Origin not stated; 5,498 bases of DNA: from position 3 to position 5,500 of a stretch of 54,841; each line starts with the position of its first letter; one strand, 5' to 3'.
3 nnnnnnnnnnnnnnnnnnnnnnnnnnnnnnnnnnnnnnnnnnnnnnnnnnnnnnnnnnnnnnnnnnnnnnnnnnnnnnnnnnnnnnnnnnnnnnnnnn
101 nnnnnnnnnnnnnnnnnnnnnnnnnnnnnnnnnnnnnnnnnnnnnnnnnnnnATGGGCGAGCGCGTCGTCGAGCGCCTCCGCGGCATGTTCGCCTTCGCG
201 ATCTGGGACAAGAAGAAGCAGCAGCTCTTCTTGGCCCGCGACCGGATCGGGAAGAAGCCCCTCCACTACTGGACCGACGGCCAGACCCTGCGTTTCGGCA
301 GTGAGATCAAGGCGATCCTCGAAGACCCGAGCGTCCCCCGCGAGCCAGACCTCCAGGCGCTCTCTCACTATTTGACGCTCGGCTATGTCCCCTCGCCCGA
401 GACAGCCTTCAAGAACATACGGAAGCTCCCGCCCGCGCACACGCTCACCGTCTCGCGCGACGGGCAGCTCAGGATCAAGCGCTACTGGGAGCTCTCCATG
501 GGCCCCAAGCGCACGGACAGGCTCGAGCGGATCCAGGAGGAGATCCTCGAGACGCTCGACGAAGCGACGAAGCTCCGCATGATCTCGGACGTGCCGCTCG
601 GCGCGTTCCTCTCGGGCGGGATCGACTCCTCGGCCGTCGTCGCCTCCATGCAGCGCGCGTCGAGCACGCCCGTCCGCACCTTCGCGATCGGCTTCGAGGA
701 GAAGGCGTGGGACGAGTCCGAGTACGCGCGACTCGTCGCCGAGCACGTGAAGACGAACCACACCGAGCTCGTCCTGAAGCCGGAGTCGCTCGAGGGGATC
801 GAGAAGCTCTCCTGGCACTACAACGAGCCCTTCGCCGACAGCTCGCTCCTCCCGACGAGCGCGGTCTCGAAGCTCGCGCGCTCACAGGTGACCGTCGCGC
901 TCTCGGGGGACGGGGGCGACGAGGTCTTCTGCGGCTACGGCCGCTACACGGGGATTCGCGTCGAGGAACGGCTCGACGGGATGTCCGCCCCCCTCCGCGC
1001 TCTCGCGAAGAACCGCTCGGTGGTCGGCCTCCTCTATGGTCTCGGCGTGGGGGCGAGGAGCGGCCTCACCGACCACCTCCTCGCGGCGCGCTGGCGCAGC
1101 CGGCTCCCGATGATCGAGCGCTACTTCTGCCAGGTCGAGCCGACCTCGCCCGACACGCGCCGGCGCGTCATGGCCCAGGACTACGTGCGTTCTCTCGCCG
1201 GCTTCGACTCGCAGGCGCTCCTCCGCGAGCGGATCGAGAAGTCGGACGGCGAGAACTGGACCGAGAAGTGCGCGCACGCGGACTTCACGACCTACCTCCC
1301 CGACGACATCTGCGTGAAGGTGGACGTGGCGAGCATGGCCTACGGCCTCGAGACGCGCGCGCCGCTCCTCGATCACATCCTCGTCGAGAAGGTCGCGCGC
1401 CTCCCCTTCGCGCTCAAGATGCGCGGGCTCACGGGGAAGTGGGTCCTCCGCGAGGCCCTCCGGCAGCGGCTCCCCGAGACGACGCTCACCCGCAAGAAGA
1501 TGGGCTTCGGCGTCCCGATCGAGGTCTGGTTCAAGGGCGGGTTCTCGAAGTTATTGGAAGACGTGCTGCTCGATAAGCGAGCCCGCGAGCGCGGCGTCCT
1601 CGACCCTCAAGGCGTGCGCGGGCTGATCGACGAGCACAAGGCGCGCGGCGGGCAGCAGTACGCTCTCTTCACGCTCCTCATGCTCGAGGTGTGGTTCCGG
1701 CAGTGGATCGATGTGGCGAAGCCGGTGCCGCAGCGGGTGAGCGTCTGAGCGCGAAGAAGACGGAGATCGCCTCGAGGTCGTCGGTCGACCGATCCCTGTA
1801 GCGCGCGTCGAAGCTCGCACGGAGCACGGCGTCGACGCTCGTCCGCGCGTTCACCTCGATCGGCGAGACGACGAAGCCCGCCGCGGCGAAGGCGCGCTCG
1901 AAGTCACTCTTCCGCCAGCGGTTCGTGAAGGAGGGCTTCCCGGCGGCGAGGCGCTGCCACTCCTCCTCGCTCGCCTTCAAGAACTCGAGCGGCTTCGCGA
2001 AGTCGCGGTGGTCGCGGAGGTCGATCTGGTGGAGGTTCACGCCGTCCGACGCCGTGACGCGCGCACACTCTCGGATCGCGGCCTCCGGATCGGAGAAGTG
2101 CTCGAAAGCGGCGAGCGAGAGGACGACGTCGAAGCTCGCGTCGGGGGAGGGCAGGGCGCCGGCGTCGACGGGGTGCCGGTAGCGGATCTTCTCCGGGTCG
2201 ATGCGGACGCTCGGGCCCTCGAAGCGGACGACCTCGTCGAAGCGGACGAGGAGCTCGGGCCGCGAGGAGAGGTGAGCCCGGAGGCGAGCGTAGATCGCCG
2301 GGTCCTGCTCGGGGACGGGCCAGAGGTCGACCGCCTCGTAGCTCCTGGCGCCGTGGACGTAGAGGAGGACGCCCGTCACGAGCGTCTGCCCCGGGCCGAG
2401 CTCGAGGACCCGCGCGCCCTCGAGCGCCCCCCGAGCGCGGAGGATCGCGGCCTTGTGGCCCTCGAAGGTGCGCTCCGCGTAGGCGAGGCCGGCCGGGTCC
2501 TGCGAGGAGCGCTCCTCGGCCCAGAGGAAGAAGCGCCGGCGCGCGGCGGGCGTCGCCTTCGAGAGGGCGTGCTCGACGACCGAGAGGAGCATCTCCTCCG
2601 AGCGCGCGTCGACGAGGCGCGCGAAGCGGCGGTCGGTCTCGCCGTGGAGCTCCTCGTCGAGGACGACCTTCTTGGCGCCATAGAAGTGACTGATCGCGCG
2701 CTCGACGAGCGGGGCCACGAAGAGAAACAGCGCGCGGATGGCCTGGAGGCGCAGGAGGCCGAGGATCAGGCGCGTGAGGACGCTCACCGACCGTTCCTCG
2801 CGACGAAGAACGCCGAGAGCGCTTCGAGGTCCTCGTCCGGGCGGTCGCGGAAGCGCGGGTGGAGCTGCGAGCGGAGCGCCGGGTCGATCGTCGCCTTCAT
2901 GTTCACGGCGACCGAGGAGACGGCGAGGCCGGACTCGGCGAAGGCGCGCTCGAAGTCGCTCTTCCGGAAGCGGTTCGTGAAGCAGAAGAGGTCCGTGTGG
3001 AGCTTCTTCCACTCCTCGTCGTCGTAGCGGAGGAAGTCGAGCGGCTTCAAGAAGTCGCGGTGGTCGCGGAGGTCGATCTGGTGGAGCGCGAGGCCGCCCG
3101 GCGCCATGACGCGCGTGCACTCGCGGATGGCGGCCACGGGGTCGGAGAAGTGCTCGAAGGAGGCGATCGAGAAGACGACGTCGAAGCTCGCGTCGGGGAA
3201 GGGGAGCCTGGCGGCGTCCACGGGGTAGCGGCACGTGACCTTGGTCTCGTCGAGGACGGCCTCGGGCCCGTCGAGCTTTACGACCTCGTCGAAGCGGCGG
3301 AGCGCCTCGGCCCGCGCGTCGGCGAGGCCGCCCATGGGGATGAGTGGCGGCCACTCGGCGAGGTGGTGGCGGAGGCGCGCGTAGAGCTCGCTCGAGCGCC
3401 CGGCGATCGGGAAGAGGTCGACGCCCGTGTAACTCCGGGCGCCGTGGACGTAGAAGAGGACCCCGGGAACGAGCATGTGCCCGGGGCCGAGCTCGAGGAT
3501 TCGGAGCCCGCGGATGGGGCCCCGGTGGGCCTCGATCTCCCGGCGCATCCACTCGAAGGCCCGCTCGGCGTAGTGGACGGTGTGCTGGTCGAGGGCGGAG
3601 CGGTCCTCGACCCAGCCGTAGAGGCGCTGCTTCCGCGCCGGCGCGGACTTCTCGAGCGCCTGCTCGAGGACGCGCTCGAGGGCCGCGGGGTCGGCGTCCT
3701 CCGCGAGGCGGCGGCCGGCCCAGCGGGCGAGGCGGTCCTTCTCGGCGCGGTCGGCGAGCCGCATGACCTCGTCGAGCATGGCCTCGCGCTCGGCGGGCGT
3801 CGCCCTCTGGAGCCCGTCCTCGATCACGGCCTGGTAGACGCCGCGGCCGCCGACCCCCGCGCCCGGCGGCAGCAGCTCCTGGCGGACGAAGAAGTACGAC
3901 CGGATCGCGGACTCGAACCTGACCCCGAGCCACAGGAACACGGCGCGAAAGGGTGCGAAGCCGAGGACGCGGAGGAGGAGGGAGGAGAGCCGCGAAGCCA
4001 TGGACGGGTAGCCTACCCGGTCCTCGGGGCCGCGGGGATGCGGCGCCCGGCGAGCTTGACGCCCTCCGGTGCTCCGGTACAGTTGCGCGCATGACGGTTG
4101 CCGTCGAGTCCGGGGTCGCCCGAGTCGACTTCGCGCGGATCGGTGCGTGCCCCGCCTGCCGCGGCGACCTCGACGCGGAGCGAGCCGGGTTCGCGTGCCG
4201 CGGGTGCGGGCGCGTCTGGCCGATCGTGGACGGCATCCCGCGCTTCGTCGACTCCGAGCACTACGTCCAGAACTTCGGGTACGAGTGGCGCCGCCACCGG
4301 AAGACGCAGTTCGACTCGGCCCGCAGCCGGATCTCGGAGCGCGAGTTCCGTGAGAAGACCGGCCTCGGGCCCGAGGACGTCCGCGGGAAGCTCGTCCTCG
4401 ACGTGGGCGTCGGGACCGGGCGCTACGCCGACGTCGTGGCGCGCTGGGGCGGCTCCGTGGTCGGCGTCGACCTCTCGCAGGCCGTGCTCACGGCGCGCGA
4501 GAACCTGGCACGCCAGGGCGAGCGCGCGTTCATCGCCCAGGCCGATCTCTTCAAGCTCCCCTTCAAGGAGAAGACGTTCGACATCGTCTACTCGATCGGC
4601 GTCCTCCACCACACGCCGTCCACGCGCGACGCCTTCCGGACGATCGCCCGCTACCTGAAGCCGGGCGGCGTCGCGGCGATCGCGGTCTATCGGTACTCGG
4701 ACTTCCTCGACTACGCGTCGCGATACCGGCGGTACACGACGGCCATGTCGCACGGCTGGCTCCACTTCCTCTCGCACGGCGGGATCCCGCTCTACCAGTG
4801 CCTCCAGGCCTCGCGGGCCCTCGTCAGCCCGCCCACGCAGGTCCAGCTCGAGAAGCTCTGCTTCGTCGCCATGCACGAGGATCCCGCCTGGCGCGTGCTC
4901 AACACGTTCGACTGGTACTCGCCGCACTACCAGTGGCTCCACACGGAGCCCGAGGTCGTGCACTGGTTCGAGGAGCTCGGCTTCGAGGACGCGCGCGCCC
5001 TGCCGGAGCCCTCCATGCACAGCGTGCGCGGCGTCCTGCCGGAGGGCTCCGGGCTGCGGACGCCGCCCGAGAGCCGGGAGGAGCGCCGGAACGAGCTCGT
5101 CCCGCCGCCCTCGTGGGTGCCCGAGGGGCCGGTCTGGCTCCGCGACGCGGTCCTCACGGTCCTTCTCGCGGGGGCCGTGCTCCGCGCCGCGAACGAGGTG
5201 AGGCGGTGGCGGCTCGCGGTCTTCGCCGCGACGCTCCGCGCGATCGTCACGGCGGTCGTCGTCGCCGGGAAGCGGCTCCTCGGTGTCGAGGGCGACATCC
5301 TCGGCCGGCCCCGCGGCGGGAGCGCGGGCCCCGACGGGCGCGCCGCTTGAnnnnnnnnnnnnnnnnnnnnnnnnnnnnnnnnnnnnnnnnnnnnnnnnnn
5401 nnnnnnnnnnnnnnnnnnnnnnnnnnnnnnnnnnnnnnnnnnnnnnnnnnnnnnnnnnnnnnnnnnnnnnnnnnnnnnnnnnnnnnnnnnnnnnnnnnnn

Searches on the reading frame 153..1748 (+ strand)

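Call 68: search_protein_families(library=pfam, proteins=[window:153-1748:+], max_evalue=0.001)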
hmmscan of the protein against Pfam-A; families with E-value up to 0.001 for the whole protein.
window:153-1748:+ (531 aa): 4 families
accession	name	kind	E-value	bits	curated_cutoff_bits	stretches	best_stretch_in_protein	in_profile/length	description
PF00733.27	Asn_synthase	-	2.2e-99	333.9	21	1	131-516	2-354/354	Asparagine synthase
PF13537.11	GATase_7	-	1.7e-20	73.7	25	1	2-56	67-122/123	Glutamine amidotransferase domain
PF13522.11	GATase_6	-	3.5e-15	56.6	27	1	1-51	80-130/130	Glutamine amidotransferase domain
PF12481.13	DUF3700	-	1.1e-05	25.4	27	1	3-44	123-164/228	Aluminium induced protein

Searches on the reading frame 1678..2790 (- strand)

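Call 68: search_protein_families(library=pfam, proteins=[window:1678-2790:-], max_evalue=0.001)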
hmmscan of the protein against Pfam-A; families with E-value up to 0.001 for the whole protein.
window:1678-2790:- (370 aa): 4 families
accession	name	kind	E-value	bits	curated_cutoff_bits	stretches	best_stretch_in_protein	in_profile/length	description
PF13489.12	Methyltransf_23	-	1.6e-11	44.7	27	1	104-308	1-161/164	Methyltransferase domain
PF08241.18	Methyltransf_11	-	3.1e-11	44.2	21.2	1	208-251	49-92/95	Methyltransferase domain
PF13649.12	Methyltransf_25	-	5.5e-07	30.6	27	1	208-250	53-97/97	Methyltransferase domain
PF08242.18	Methyltransf_12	-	0.00013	23.1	30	1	212-251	60-97/98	Methyltransferase domain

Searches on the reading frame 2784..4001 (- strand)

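Call 68: search_protein_families(library=pfam, proteins=[window:2784-4001:-], max_evalue=0.001)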
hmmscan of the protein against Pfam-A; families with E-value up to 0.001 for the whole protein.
window:2784-4001:- (405 aa): 5 families
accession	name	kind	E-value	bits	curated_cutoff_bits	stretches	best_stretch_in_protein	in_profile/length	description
PF08241.18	Methyltransf_11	-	1.5e-14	54.9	21.2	1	235-305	16-93/95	Methyltransferase domain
PF13489.12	Methyltransf_23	-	4.2e-12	46.5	27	1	144-363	1-163/164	Methyltransferase domain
PF13649.12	Methyltransf_25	-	1.4e-09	38.9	27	1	260-303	52-97/97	Methyltransferase domain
PF08242.18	Methyltransf_12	-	7.9e-07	30.2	30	1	255-304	42-97/98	Methyltransferase domain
PF13847.12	Methyltransf_31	-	8.6e-05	22.7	27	1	262-306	62-108/145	Methyltransferase domain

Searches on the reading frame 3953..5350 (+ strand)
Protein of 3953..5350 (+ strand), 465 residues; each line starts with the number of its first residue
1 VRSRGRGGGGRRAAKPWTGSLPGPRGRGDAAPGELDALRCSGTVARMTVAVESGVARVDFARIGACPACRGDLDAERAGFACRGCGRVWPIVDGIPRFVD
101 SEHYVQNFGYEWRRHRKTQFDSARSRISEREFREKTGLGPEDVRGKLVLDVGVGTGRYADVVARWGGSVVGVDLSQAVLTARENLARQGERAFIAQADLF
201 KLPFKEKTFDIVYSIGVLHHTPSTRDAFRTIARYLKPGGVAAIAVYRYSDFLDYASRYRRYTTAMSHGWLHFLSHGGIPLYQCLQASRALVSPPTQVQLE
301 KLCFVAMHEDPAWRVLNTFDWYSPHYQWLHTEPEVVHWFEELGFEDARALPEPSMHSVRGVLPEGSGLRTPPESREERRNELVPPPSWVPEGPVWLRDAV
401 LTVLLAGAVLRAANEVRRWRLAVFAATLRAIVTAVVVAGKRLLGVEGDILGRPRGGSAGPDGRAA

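Call 68: search_protein_families(library=pfam, proteins=[window:3953-5350:+], max_evalue=0.001)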
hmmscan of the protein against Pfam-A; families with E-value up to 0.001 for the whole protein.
window:3953-5350:+ (465 aa): 10 families
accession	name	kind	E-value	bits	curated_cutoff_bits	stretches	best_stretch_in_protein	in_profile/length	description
PF08241.18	Methyltransf_11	-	2.8e-24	86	21.2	1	149-243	1-95/95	Methyltransferase domain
PF13649.12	Methyltransf_25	-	1.4e-21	77.4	27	1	148-239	1-97/97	Methyltransferase domain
PF13489.12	Methyltransf_23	-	7.5e-18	65.2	27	1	136-274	14-146/164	Methyltransferase domain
PF08242.18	Methyltransf_12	-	2e-17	64.1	30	1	149-240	1-97/98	Methyltransferase domain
PF13847.12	Methyltransf_31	-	8.9e-15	55.1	27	1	145-247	4-113/145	Methyltransferase domain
PF01209.24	Ubie_methyltran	-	4.5e-08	33.2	20.1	1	134-261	37-169/233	ubiE/COQ5 methyltransferase family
PF08003.17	Methyltransf_9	-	8.4e-08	32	23.8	1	142-240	113-214/315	Protein of unknown function (DUF1698)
PF03966.22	Trm112p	-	8.3e-06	26.1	22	1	65-94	9-40/40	Trm112p-like protein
PF02353.26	CMAS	-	5.7e-05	23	27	1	144-243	62-164/273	Mycolic acid cyclopropane synthetase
PF01728.25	FtsJ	-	0.00018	21.9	24.1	1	144-212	21-95/181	FtsJ-like methyltransferase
